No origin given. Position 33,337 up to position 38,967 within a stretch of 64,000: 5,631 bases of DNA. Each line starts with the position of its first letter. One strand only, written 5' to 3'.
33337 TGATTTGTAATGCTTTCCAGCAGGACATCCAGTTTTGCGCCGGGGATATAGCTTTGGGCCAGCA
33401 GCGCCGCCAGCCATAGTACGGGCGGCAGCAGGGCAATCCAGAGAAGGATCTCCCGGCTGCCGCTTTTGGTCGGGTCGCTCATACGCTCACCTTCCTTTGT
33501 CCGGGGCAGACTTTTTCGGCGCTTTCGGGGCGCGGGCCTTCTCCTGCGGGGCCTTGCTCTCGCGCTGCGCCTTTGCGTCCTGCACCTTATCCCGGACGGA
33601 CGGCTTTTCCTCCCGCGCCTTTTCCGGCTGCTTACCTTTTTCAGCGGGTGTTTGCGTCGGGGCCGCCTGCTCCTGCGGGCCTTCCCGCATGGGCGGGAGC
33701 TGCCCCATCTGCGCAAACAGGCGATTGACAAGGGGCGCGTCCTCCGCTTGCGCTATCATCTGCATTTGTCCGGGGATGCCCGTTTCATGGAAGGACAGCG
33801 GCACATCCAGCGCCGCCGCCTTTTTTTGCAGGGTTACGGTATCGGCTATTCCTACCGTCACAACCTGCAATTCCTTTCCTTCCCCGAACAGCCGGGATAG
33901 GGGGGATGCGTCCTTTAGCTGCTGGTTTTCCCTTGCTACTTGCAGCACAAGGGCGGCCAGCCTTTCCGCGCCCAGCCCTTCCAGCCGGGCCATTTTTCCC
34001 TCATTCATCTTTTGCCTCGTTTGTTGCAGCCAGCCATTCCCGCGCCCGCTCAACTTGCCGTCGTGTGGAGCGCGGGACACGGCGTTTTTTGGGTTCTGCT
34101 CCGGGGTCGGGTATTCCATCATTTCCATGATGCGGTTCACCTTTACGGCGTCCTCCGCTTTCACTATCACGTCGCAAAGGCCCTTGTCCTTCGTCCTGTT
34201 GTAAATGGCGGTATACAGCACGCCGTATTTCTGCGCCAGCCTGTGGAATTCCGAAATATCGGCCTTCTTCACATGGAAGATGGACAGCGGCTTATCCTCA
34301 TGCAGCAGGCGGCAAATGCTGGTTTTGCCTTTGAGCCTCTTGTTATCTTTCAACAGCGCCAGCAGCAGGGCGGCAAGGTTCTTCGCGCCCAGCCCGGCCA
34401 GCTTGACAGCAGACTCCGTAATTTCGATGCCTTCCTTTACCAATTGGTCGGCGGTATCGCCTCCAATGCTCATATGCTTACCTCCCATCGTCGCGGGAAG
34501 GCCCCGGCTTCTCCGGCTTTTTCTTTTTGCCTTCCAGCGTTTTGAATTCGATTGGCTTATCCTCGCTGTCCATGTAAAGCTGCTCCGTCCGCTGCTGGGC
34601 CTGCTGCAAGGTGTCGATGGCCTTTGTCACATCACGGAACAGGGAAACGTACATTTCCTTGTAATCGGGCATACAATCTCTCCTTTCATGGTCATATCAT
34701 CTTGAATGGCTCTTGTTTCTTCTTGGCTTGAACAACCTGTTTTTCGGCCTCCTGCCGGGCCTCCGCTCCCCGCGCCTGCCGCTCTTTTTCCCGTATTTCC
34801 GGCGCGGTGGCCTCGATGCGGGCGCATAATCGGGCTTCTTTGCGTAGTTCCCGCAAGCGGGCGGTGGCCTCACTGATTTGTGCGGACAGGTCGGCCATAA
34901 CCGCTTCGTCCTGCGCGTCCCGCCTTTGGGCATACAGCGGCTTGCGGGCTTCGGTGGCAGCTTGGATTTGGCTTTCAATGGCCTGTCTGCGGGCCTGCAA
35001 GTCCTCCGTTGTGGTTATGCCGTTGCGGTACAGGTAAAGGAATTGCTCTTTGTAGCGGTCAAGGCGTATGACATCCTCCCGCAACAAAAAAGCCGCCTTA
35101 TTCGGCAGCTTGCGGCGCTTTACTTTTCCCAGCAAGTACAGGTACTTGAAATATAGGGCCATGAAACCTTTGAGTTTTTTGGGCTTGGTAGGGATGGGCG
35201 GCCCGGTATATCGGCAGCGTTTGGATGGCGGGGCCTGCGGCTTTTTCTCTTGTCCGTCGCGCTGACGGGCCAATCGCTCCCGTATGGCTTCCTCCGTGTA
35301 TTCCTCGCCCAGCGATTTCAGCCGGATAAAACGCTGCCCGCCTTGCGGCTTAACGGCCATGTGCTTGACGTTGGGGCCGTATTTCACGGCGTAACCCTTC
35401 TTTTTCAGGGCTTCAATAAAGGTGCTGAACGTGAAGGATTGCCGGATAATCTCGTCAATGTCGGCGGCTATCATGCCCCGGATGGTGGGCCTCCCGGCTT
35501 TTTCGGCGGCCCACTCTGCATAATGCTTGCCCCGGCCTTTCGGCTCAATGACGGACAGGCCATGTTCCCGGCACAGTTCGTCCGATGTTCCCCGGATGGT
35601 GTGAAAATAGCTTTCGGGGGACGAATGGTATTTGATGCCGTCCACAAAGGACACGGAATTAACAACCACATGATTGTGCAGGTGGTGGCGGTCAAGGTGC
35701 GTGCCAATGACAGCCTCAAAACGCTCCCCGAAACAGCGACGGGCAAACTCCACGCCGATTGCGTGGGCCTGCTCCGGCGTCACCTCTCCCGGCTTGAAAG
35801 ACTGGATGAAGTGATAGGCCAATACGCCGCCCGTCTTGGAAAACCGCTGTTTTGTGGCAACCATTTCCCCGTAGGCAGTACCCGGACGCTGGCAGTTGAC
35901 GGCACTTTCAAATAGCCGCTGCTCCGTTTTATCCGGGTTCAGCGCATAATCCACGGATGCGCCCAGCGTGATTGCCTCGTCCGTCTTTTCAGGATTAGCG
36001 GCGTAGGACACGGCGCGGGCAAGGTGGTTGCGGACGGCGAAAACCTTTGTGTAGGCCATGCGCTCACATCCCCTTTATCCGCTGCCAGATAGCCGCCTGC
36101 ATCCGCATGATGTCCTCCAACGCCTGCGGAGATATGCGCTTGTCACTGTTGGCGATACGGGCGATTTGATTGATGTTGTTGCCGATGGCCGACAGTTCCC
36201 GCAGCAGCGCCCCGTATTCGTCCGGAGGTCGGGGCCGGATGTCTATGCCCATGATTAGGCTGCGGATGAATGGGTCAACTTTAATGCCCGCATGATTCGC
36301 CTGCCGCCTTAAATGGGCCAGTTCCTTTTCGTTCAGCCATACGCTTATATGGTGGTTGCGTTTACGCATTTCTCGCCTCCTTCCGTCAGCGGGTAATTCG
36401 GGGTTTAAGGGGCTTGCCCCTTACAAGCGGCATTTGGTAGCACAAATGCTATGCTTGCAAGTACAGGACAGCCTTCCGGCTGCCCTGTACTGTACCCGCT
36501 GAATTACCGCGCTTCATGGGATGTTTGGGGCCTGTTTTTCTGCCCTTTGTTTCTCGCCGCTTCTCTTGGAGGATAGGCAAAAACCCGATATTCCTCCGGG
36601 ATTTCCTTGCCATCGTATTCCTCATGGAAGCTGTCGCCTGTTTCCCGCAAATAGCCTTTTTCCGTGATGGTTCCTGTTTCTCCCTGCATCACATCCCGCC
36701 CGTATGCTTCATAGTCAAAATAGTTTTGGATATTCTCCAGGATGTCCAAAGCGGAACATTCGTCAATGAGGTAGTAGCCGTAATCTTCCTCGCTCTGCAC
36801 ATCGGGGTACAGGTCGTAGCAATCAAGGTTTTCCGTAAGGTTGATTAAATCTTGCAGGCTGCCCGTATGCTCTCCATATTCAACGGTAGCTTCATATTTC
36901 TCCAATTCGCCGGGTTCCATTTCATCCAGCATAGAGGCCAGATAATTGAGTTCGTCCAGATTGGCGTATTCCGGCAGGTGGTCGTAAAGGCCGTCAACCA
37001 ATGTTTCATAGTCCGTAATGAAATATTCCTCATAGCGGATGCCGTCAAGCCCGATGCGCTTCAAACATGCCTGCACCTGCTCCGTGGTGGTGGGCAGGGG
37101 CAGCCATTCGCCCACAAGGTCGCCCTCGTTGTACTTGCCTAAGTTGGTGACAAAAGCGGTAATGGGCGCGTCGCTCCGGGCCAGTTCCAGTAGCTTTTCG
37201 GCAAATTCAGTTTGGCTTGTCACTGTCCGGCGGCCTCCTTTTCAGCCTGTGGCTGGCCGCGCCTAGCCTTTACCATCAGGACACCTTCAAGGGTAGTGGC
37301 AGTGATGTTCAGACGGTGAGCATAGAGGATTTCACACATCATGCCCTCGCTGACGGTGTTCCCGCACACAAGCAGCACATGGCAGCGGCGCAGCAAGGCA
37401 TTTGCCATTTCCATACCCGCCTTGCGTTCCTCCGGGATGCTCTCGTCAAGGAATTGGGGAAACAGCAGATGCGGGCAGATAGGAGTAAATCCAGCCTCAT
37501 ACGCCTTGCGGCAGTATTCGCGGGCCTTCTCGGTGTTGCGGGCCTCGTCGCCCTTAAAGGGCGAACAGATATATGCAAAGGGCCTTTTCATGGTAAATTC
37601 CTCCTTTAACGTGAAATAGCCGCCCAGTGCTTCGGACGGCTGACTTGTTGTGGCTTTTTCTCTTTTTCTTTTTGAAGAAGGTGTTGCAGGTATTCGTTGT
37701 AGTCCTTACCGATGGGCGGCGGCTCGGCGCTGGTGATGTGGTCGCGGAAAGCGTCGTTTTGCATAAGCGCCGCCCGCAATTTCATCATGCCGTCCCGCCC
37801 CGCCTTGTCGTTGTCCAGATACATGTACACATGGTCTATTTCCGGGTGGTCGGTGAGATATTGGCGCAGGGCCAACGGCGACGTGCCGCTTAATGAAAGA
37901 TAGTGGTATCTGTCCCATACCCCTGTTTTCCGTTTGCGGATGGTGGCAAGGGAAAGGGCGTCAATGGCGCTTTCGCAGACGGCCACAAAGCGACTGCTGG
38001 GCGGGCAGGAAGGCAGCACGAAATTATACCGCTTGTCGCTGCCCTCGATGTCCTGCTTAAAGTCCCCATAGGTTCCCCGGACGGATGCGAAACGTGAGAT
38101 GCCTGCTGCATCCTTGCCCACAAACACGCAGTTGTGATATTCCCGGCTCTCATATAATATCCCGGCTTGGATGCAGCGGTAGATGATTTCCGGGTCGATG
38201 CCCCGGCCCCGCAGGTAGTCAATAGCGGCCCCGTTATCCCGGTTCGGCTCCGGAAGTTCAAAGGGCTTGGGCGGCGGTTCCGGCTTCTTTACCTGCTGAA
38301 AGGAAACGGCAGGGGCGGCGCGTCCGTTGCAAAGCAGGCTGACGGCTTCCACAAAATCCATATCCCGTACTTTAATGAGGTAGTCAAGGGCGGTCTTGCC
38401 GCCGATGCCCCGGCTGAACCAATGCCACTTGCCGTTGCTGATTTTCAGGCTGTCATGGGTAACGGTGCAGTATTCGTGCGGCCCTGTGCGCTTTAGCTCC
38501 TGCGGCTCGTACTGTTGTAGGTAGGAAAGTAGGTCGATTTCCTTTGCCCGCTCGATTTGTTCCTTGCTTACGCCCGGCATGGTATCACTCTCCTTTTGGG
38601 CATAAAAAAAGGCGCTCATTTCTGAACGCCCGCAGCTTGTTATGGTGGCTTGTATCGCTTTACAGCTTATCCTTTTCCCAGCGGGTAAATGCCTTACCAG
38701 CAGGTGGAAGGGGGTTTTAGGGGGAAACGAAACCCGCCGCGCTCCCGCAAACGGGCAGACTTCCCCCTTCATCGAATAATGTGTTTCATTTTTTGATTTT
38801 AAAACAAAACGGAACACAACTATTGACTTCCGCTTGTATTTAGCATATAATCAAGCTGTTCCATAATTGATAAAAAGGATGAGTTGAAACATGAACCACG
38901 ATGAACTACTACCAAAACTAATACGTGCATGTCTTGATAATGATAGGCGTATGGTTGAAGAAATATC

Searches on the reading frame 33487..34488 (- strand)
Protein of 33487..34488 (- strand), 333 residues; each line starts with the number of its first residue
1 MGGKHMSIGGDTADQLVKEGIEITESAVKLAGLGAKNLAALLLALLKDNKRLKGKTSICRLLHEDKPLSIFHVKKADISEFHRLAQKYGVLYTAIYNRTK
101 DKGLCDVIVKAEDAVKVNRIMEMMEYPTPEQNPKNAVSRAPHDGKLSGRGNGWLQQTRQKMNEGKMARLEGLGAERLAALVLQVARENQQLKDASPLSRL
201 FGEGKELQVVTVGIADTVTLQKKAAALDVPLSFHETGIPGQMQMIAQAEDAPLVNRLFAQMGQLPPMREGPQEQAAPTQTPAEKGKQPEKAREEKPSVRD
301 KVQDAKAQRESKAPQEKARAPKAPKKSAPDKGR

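Call 62: search_protein_families(library=pfam, proteins=[window:33487-34488:-], max_evalue=0.001)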
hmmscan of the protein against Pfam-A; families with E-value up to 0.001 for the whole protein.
window:33487-34488:- (333 aa): 1 family
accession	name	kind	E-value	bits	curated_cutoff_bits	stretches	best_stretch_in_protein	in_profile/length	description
PF12687.12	DUF3801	-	1.1e-37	129.4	24.1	2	35-137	1-107/131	Protein of unknown function (DUF3801)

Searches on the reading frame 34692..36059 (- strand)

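Call 62: search_protein_families(library=pfam, proteins=[window:34692-36059:-], max_evalue=0.001)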
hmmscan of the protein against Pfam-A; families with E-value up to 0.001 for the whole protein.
window:34692-36059:- (455 aa): 1 family
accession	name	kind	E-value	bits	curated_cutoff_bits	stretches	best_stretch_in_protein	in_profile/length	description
PF03432.20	Relaxase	-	4.5e-40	137.4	24.6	1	38-168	1-132/132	MobA/VirD2-like, nuclease domain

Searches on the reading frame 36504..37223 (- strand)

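Call 62: search_protein_families(library=pfam, proteins=[window:36504-37223:-], max_evalue=0.001)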
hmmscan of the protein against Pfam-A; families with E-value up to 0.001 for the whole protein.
window:36504-37223:- (239 aa): 1 family
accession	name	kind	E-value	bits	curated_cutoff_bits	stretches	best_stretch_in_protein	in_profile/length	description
PF07275.16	ArdA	-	1.8e-44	152.5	27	1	23-192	1-154/155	Antirestriction protein (ArdA)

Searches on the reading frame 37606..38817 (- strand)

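Call 62: search_protein_families(library=pfam, proteins=[window:37606-38817:-], max_evalue=0.001)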
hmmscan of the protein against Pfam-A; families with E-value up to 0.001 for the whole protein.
window:37606-38817:- (403 aa): 3 families
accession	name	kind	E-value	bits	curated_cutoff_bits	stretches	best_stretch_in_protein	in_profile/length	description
PF13155.12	Toprim_2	-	2.4e-13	50.7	22.1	1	280-377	2-88/88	Toprim-like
PF13154.11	DUF3991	-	4.2e-13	50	24.5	1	201-265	2-68/74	Protein of unknown function (DUF3991)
PF13362.12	Toprim_3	-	0.00038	21.3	27.2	0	278-379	2-91/95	Toprim domain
